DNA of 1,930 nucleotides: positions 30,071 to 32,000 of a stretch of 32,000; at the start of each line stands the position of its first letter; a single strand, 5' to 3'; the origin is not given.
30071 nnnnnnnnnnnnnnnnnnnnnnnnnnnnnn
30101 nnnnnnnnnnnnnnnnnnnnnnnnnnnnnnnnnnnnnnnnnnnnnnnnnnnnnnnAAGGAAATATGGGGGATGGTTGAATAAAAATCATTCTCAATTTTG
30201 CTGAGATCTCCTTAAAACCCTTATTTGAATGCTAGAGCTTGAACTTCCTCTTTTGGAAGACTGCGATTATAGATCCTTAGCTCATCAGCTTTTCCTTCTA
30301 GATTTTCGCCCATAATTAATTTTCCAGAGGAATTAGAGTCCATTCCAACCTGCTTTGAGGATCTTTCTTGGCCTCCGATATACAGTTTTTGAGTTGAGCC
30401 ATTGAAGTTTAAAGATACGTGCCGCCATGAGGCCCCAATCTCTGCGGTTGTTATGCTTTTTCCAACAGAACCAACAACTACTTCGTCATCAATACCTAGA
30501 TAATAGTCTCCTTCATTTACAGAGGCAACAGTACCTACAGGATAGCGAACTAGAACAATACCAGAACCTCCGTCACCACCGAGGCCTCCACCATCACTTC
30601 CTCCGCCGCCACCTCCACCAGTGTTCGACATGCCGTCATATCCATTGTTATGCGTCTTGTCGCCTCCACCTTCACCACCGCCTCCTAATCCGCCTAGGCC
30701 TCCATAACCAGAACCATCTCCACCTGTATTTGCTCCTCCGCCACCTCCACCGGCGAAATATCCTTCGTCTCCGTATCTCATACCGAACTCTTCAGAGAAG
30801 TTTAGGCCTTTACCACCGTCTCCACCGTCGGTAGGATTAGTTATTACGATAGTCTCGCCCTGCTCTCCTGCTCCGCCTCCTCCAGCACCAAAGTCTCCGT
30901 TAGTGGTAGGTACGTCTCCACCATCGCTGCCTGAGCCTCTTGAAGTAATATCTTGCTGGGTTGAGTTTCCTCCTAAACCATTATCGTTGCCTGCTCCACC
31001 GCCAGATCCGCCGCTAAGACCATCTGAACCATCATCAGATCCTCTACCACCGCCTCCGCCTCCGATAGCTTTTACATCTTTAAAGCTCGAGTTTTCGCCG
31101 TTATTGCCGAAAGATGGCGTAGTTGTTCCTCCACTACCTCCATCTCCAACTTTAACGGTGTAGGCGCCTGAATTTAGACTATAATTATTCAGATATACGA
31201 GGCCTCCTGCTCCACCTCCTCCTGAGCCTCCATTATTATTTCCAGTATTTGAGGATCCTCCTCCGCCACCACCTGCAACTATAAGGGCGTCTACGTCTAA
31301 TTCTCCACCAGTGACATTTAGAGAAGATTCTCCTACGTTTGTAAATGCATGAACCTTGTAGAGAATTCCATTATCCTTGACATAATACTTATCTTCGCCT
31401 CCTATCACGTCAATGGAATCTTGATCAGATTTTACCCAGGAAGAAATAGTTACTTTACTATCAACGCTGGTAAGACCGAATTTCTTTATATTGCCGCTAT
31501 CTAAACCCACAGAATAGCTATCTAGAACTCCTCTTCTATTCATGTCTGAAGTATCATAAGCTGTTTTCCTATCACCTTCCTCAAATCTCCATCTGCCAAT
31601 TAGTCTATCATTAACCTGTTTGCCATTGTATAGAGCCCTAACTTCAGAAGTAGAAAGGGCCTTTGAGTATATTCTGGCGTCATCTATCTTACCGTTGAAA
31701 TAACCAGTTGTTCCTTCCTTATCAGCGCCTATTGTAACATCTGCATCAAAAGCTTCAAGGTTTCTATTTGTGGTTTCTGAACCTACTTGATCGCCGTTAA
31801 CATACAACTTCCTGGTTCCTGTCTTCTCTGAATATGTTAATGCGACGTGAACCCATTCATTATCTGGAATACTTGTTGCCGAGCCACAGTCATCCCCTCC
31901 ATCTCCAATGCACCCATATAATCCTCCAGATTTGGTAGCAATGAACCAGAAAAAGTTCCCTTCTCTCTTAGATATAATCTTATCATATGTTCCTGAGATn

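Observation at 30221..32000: A ~285-aa glycine-rich domain is nested inside a loop of a LamG domain, on a paralogous LamG-LamG scaffold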

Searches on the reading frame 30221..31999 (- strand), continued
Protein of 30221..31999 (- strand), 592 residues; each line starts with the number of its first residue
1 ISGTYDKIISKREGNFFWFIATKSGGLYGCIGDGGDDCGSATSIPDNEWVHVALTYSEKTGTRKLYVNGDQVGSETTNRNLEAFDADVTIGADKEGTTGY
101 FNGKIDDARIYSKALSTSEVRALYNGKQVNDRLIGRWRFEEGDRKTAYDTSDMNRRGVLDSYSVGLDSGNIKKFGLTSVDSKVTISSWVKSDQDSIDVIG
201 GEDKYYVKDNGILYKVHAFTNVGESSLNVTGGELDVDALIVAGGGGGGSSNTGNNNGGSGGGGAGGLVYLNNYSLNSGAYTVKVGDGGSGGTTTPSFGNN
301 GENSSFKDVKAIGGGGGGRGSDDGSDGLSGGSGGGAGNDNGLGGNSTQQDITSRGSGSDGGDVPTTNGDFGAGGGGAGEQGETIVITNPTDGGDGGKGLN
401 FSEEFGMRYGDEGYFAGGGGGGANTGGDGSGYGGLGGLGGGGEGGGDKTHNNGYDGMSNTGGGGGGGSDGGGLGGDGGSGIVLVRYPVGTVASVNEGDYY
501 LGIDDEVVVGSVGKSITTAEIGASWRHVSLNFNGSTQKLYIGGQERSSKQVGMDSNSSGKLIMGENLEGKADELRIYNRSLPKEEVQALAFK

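Call 97: list_cluster_members(proteins=[P0114, P0116, P0120, P0080, P0033, P0053, P0006, P0044, P0304, P0347])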
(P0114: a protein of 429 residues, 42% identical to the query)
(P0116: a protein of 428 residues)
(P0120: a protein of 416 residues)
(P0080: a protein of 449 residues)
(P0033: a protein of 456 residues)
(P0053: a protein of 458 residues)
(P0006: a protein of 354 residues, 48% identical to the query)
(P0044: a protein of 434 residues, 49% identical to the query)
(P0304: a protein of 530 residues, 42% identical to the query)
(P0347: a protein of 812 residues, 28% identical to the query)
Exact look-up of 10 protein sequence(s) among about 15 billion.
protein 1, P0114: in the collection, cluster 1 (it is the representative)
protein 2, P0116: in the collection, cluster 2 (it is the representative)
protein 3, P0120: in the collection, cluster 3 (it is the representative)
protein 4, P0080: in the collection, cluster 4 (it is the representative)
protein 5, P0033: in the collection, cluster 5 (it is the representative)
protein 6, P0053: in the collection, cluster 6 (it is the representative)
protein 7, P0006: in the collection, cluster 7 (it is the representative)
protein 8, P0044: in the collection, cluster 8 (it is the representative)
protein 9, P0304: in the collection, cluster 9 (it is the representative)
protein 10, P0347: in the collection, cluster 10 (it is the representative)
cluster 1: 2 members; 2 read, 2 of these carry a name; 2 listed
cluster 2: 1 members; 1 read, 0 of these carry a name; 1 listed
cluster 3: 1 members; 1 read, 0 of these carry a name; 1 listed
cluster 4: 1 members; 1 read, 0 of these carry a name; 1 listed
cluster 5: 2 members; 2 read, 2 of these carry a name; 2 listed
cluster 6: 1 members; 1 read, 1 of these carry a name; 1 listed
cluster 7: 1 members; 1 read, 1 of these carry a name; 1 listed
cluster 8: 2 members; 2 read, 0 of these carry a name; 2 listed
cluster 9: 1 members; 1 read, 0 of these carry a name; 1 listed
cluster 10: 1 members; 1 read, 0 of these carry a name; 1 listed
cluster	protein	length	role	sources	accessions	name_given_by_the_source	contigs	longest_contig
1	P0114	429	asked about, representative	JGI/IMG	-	prepilin-type N-terminal cleavage/methylation domain-containing protein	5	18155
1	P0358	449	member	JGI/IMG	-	prepilin-type N-terminal cleavage/methylation domain-containing protein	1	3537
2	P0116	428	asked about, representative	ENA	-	-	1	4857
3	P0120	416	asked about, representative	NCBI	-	-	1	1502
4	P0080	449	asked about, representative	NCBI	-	-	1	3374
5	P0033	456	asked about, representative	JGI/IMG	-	hypothetical protein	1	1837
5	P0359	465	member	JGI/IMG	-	hypothetical protein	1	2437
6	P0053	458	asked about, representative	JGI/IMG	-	hypothetical protein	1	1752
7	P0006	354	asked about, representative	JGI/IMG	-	hypothetical protein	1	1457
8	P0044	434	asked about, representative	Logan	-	-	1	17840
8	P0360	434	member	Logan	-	-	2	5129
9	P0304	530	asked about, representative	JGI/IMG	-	-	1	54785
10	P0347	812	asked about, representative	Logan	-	-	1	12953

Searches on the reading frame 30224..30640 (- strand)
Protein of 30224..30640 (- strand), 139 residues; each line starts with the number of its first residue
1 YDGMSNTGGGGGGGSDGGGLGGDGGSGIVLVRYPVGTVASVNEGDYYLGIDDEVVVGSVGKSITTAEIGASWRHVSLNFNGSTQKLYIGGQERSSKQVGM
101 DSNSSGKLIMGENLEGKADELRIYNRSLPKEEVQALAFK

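Call 39: search_protein_representatives(protein=window:30224-30640:-)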
Query: 139 residues. Proteins with E-value up to 0.001 (for the whole library): 4422; up to 1e-10: 524; up to 1e-30: 10. The best 150 are listed.
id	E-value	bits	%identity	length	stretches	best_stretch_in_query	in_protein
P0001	4.9e-84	295.7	66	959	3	1-139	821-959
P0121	1.6e-63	229.3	38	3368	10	65-133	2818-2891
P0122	7.3e-40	152.6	35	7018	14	70-133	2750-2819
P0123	3.2e-39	150.5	34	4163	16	68-134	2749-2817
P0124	1.3e-38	148.6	35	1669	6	61-134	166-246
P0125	7.5e-38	146.1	38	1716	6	65-138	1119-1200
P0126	2.2e-34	134.8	41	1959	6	69-136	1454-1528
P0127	1.1e-32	129.4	32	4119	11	71-134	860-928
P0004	4.1e-31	124.3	43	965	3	2-138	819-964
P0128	9.8e-31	123.0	36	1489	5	43-133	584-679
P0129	6.3e-30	120.4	35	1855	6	70-134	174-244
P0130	1.0e-29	119.7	36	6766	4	3-136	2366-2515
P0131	1.3e-29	119.4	33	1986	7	63-136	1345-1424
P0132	2.7e-29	118.3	32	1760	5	65-134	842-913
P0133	3.5e-29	118.0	36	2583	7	64-134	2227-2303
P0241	1.8e-16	76.8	34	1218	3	2-139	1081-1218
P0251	3.4e-16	75.9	36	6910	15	56-135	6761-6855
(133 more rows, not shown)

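Call 80: list_cluster_members(proteins=[P0241, P0130, P0251, P0032, P0003, P0002, P0017])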
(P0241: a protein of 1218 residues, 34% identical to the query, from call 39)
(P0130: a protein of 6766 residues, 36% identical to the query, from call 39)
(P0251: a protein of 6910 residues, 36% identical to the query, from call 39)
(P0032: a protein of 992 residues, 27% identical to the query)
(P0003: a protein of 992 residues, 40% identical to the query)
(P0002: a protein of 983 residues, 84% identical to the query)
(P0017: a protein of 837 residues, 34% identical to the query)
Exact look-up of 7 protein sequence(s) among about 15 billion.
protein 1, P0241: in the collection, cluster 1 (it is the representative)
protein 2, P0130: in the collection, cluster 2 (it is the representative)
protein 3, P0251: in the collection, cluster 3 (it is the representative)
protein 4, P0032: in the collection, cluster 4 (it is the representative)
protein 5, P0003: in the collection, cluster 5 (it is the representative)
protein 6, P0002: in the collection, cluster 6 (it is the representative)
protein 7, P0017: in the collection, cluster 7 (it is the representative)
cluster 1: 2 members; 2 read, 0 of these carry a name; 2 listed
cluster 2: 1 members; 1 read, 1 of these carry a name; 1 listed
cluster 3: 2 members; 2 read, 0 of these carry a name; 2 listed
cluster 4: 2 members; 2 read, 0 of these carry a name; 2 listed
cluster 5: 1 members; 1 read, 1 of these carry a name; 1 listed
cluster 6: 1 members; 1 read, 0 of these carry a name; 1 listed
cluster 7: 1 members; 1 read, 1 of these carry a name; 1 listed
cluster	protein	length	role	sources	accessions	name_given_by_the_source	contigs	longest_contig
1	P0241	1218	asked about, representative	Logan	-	-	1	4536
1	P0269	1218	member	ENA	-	-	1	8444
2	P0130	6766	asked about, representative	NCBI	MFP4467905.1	MAG: InlB B-repeat-containing protein, partial [Bacteroidales bacterium]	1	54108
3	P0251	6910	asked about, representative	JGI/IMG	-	-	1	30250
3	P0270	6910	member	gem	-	-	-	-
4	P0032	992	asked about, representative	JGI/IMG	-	-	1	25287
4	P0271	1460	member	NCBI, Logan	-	-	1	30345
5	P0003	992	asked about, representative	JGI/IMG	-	hypothetical protein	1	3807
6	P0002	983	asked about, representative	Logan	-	-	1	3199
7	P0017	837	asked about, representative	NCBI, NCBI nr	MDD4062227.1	MAG: LamG domain-containing protein [Candidatus Pacebacteria bacterium] | LamG domain-containing protein [Candidatus Paceibacterota bacterium]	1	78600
